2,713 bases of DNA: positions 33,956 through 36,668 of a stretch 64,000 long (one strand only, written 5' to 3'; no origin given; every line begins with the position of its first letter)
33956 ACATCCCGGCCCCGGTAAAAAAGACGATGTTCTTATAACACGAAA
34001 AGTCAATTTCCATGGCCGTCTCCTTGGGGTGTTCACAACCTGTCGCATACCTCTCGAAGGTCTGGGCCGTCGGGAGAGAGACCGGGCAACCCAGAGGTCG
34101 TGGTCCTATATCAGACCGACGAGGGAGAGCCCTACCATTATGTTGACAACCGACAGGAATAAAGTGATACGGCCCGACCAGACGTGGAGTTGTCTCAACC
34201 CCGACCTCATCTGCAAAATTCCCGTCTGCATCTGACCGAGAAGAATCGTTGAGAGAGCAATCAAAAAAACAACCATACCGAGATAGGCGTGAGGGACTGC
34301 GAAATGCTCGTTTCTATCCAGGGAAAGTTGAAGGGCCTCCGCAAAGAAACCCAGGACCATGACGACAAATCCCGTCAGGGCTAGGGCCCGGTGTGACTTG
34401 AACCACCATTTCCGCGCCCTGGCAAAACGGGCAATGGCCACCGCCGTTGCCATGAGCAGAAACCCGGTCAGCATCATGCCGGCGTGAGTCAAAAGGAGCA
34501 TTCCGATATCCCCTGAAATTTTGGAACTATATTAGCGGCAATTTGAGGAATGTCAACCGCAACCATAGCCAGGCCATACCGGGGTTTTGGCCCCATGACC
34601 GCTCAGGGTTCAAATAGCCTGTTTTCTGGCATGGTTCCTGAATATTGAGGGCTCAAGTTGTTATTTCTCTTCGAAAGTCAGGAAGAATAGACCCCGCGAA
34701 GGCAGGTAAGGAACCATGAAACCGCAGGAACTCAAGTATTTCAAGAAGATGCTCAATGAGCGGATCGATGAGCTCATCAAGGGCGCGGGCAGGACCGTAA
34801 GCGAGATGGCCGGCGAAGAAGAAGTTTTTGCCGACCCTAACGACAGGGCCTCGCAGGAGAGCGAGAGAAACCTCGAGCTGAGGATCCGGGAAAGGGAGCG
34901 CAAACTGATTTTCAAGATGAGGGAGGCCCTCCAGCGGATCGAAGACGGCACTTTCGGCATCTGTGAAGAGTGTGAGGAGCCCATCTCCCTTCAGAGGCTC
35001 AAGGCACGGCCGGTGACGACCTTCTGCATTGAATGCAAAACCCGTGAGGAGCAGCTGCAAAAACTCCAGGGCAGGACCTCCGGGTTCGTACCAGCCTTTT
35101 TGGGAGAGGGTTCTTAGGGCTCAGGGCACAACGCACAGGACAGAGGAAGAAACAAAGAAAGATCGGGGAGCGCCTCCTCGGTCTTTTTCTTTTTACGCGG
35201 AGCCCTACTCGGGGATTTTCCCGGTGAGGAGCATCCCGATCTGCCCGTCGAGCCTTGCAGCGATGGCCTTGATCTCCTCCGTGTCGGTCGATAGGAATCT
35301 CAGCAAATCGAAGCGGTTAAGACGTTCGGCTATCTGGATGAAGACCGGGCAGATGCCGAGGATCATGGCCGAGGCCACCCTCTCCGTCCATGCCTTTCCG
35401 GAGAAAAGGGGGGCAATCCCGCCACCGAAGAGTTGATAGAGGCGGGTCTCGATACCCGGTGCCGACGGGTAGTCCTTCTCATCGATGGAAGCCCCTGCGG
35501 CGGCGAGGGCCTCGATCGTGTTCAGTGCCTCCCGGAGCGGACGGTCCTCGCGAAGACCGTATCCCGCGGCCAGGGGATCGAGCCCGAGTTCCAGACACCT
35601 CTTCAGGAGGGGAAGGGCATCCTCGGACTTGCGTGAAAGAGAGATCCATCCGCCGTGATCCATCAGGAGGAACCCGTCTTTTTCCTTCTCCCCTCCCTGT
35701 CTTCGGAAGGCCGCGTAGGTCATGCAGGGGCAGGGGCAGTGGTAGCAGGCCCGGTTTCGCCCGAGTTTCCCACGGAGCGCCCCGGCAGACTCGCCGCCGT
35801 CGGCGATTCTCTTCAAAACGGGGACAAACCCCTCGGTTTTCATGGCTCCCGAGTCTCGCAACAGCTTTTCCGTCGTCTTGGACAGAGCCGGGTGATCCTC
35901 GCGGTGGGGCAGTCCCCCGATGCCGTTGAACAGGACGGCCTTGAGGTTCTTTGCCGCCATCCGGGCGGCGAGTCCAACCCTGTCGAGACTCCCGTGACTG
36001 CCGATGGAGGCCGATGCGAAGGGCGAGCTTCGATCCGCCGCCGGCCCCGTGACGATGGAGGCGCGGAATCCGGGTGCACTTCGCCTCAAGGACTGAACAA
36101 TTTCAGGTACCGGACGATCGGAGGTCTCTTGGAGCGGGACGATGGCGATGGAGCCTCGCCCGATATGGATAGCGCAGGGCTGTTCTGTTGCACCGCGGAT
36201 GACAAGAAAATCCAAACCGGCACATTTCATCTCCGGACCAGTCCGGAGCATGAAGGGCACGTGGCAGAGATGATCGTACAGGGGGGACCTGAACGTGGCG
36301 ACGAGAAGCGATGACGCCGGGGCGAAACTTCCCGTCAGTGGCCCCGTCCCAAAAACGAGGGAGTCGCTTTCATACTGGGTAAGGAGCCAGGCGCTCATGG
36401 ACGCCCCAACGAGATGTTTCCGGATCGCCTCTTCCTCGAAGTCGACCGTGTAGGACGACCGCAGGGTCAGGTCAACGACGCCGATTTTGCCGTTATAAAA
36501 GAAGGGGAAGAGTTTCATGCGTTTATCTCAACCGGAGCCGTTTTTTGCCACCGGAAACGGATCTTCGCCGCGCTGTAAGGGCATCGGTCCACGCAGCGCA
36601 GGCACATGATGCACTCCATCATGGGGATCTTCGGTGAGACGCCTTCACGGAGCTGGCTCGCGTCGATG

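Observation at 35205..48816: Twelve-gene operon joining W-AOR, HdrA x2, MvhD, FdhA, Fe-S proteins and NapG/NapH-like modules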

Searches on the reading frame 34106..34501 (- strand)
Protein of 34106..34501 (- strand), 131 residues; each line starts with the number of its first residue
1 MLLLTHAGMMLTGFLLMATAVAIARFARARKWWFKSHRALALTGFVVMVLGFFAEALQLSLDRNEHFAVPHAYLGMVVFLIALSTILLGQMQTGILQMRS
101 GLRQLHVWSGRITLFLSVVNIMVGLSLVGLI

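Call 4: search_protein_families(library=pfam, proteins=[window:34106-34501:-])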
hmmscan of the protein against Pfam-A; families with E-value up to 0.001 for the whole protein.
window:34106-34501:- (131 aa): 2 families
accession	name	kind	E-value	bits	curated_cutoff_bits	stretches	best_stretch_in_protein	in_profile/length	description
PF03188.21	Cytochrom_B561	-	3.1e-08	34.4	23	1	6-125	2-130/137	Eukaryotic cytochrome b561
PF13301.11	DUF4079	-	2.5e-06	28.2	31.4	1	5-128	4-138/141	Protein of unknown function (DUF4079)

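Call 30: search_protein_families(library=ncbifam, proteins=[window:34106-34501:-], max_evalue=0.001)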
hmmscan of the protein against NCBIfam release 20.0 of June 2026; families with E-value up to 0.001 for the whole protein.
window:34106-34501:- (131 aa): 0 families

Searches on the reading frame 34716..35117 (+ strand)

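Call 30: search_protein_families(library=ncbifam, proteins=[window:34716-35117:+], max_evalue=0.001)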
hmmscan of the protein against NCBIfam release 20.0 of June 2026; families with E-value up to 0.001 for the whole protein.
window:34716-35117:+ (133 aa): 7 families
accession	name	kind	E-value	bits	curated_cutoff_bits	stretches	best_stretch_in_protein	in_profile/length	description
TIGR02420.1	dksA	equivalog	3e-41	140.3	115.5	1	1-110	1-110/110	RNA polymerase-binding protein DksA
NF008045.0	PRK10778.1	equivalog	3.2e-29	102.1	289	1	3-113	34-144/151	RNA polymerase-binding protein DksA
NF033459.1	DksA_like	equivalog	1e-24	87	105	1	4-113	1-111/113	RNA polymerase-binding protein DksA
TIGR02890.1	bacill_yteA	subfamily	7.2e-20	71.7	134.4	1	4-113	8-119/159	regulatory protein, yteA family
TIGR02419.1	C4_traR_proteo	subfamily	2.5e-07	31.1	59.7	1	40-112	1-64/64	phage/conjugal plasmid C-4 type zinc finger protein, TraR family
NF008243.0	PRK11019.1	equivalog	1.6e-05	25.2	96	1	65-116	23-72/88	DksA/TraR family C4-type zinc finger protein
NF010268.0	PRK13715.1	equivalog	0.00037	20.4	108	1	82-116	36-70/73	conjugal transfer protein TraR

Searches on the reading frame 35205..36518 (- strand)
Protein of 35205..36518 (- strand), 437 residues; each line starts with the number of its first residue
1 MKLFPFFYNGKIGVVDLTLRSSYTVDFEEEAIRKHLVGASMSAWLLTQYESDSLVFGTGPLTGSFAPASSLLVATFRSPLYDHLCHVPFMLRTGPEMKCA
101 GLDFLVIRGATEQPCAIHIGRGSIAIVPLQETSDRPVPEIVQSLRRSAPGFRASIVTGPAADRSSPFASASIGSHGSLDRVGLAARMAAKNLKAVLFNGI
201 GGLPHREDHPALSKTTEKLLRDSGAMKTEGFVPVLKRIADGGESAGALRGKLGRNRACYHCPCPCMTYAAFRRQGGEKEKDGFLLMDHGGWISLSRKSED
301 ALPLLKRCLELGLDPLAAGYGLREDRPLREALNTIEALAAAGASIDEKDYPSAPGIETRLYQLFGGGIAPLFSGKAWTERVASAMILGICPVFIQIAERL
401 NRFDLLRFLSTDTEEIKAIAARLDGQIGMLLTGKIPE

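Call 4: search_protein_families(library=pfam, proteins=[window:35205-36518:-])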
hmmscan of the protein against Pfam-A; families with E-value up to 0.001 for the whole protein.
window:35205-36518:- (437 aa): 1 family
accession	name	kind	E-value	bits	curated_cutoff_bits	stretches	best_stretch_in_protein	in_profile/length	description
PF02730.20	AFOR_N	-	3.1e-32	112.4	29.8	1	10-199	1-198/199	Aldehyde ferredoxin oxidoreductase, N-terminal domain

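Call 18: search_solved_structures(query=window:35205-36518:-, max_evalue=0.01, show_alignments=1)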
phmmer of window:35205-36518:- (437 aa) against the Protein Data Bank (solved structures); distinct sequences matched with E-value up to 0.01: 9.
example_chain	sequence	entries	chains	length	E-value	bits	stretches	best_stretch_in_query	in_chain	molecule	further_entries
1aor_A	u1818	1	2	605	4.1e-15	58.7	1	51-212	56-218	ALDEHYDE FERREDOXIN OXIDOREDUCTASE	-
9mqx_D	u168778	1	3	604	2.3e-13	52.9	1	52-209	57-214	Aldehyde:ferredoxin oxidoreductase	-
1b25_A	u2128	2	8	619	5.5e-13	51.7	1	10-216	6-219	PROTEIN (FORMALDEHYDE FERREDOXIN OXIDOREDUCTASE) | FORMALDEHYDE FERREDOXIN OXIDOREDUCTASE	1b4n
9g7j_A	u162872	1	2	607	3.9e-10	42.3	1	53-218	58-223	Aldehyde ferredoxin oxidoreductase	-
8c0z_A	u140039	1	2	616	7.1e-09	38.1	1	52-218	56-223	Aldehyde:ferredoxin oxidoreductase,tungsten-containing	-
6x6u_A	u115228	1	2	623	4.4e-08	35.5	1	6-211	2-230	Formaldehyde:ferredoxin oxidoreductase wor5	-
6x1o_A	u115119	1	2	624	4.5e-08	35.5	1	6-211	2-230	Formaldehyde:ferredoxin oxidoreductase wor5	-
9q1t_A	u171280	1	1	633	2.8e-06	29.6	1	53-212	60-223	Tungsten-dependent aldehyde oxidoreductase WOR83 from Haloferax volcanii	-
4z3w_A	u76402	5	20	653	8.9e-05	24.6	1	52-202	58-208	Benzoyl-CoA reductase, putative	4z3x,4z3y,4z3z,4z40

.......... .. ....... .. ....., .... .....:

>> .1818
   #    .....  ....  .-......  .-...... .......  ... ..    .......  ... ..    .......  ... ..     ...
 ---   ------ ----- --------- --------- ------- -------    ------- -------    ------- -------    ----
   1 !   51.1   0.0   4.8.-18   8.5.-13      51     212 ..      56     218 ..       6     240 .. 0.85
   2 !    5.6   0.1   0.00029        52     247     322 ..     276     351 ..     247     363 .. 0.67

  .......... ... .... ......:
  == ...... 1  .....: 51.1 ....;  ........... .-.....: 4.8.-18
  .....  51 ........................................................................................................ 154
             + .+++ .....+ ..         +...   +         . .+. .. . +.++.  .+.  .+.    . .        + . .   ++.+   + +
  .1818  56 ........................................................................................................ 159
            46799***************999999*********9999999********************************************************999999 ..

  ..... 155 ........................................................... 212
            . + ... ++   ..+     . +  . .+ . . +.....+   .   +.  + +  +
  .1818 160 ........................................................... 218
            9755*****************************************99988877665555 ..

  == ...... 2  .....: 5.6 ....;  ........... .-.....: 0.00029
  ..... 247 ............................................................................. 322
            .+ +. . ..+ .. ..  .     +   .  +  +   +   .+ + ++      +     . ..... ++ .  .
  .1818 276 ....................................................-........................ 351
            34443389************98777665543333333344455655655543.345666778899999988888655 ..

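Call 30: search_protein_families(library=ncbifam, proteins=[window:35205-36518:-], max_evalue=0.001)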
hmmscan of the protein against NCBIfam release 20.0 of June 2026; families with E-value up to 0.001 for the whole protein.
window:35205-36518:- (437 aa): 2 families
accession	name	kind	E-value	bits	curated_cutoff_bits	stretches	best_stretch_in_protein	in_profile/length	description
NF007354.0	PRK09849.1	equivalog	2.1e-09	36.5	868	1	50-222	57-229/703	aldehyde ferredoxin oxidoreductase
NF040818.1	GAPOR_Arch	equivalog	2.8e-07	29.2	1300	1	47-119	46-118/654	glyceraldehyde-3-phosphate:ferredoxin oxidoreductase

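Call 41: find_homologous_proteins(query=window:35205-36518:-, max_evalue=0.00001)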
Query window:35205-36518:- (437 aa): 161 proteins with E <= 0.00001 among 8000 candidates; the best 120 are listed.
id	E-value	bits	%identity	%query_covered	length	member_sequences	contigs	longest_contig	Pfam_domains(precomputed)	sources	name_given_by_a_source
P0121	7.2e-292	985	100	100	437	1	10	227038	PF02730.21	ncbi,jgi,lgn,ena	-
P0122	3.6e-249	845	86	100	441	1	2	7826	PF02730.21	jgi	jgi:hypothetical protein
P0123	5.7e-219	745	75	100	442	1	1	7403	PF02730.21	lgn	-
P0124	1.6e-217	740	73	100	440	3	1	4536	PF02730.21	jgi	jgi:aldehyde:ferredoxin oxidoreductase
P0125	2.1e-215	734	73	100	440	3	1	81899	PF02730.21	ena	-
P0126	2.5e-215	733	72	100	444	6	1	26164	PF02730.21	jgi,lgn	-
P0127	2.9e-214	730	73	100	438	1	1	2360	PF02730.21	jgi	jgi:aldehyde:ferredoxin oxidoreductase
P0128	1.1e-213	728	73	100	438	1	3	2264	PF02730.21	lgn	-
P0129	5.5e-213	726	71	100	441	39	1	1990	PF02730.21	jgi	jgi:aldehyde:ferredoxin oxidoreductase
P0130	5.2e-212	722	71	100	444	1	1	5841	PF02730.21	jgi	jgi:aldehyde:ferredoxin oxidoreductase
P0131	5.9e-212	722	71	100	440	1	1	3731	PF02730.21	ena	-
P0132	8.6e-212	722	71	100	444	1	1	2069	PF02730.21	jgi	jgi:aldehyde:ferredoxin oxidoreductase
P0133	1.5e-211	721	71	100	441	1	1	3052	PF02730.21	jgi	-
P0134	9.2e-211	718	71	100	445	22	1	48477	PF02730.21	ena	-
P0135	6.9e-210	715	72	100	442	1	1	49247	PF02730.21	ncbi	-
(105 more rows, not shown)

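Call 49: predict_structure(alignment_id=A2)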
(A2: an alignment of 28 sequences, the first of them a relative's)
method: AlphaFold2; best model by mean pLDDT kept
length: 437 residues; sequences in the alignment: 28
mean_pLDDT: 75.8   pTM: 0.82
mean pLDDT of the five models: 75.8, 74.4, 73.8, 73.4, 66.6
residues with pLDDT >= 90: 57; 70-90: 258; 50-70: 103; < 50: 19
segments of 3 or more residues with pLDDT < 50: 61-69
pLDDT, mean of each block of 10 residues (from residue 1): 57 92 83 74 83 76 43 77 76 57 87 91 85 84 87 87 84 67 86 85 56 69 66 78 82 62 63 58 77 87 89 85 81 89 56 70 74 80 78 73 72 83 83 59
secondary structure, 60 per line:
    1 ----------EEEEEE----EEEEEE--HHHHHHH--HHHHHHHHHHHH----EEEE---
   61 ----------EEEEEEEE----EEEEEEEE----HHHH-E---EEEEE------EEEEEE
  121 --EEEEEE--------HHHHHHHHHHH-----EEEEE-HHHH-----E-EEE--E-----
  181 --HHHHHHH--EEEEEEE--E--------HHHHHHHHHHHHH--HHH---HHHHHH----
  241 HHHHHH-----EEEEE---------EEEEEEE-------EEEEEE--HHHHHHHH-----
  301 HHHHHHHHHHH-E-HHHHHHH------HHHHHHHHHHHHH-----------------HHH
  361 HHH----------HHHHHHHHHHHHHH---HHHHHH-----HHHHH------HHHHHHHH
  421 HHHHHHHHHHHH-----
elements in order: E11-16 E21-26 H29-35 H38-49 E54-57 E71-78 E83-90 H95-98 E104-108 E115-120 E123-128 H137-147 E153-157 H159-162 E170-172 H183-189 E192-198 H210-222 H231-236 H241-246 E252-256 E266-272 E280-285 H288-295 H301-311 H315-321 H328-340 H358-363 H374-387 H391-396 H402-406 H413-432

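Call 52: fold_search(model_id=the predicted structure, library=pdb)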
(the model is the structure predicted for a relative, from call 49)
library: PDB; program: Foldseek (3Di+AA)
matches with E <= 10: 230; with E <= 0.001: 9
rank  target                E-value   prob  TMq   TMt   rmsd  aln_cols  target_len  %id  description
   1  9g7j_A                4.8e-17  1.00  0.76  0.57   5.0       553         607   16  Crystal structure of the tungsten-dependent aldehyde:ferredoxin oxidoreductase from Clostridium autoethanogenum. (released 2025-05-28)
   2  1aor_A                2.1e-16  1.00  0.75  0.56   5.1       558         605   18  STRUCTURE OF A HYPERTHERMOPHILIC TUNGSTOPTERIN ENZYME, ALDEHYDE FERREDOXIN OXIDOREDUCTASE (released 1995-04-20)
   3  6x1o_A                2.8e-16  1.00  0.60  0.44   5.2       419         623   19  WOR5 from Pyrococcus furiosus, as crystallized (released 2021-11-24)
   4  8c0z_A                3.4e-16  1.00  0.73  0.53   7.3       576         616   16  CryoEM structure of a tungsten-containing aldehyde oxidoreductase from Aromatoleum aromaticum (released 2023-05-31)
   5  6x1o_C                4.3e-16  1.00  0.60  0.44   5.2       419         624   20  WOR5 from Pyrococcus furiosus, as crystallized (released 2021-11-24)
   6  9mqx_D                4.0e-15  1.00  0.75  0.56   4.9       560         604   18  Electron-bifurcating Tungstopyranopterin-containing aldehyde oxidoreductase with NADH (released 2025-07-16)
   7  4z3w_A                3.4e-14  1.00  0.60  0.41   4.7       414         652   16  Active site complex BamBC of Benzoyl Coenzyme A reductase in complex with 1,5 Dienoyl-CoA (released 2015-06-24)
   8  1b25_A                1.2e-13  1.00  0.63  0.47   9.0       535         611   16  FORMALDEHYDE FERREDOXIN OXIDOREDUCTASE FROM PYROCOCCUS FURIOSUS (released 1999-03-24)
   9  4z3w_C                1.3e-13  1.00  0.54  0.37  13.9       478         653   16  Active site complex BamBC of Benzoyl Coenzyme A reductase in complex with 1,5 Dienoyl-CoA (released 2015-06-24)
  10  8u38_B                1.8e-01  0.16  0.12  0.26  11.3       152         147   14  Structure of a bacterial multi-ubiquitin domain protein (released 2025-04-09)
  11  8u38_C                2.0e-01  0.16  0.12  0.26  11.2       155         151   13  Structure of a bacterial multi-ubiquitin domain protein (released 2025-04-09)
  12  7sbi_A                2.0e-01  0.15  0.10  0.22  13.6       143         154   10  Tandem diubiquitin-like domain from chicken 2'-5'-oligoadenylate synthetase-like protein (released 2022-01-12)
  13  3b08_A                2.9e-01  0.12  0.09  0.21  12.3       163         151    7  Crystal structure of the mouse HOIL1-L-NZF in complex with linear di-ubiquitin (released 2011-12-14)
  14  2zvn_E                3.2e-01  0.11  0.09  0.22  15.6       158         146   11  NEMO CoZi domain incomplex with diubiquitin in P212121 space group (released 2009-03-24)
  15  4ksl_C                3.6e-01  0.11  0.10  0.23  16.3       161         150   11  Gumby/Fam105B in complex with linear di-ubiquitin (released 2013-06-05)
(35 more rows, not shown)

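Call 75: search_protein_representatives(alignment_id=A2)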
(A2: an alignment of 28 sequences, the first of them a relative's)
Query: 28 sequences, 439 profile positions. Proteins with E-value up to 0.001 (for the whole library): 3155; up to 1e-10: 1397; up to 1e-30: 81. The best 150 are listed.
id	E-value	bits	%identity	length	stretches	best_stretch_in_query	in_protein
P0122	8.9e-199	677.0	-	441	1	1-436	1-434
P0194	1.6e-190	649.8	-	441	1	2-435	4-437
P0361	3.7e-161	553.0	-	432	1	1-428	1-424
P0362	6.6e-147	506.1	-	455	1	1-433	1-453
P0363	3.2e-142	490.6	-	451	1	1-433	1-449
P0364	1.8e-138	478.2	-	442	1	1-434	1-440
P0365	1.2e-133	462.4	-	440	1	12-433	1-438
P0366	8.0e-131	453.1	-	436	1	1-434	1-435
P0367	3.7e-127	441.0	-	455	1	1-435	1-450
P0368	3.5e-122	424.6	-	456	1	2-433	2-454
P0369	8.8e-119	413.4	-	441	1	3-435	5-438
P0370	6.5e-118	410.5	-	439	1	1-435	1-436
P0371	2.3e-116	405.4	-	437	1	11-432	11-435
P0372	1.1e-111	390.0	-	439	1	1-427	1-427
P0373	1.5e-111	389.6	-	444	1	4-434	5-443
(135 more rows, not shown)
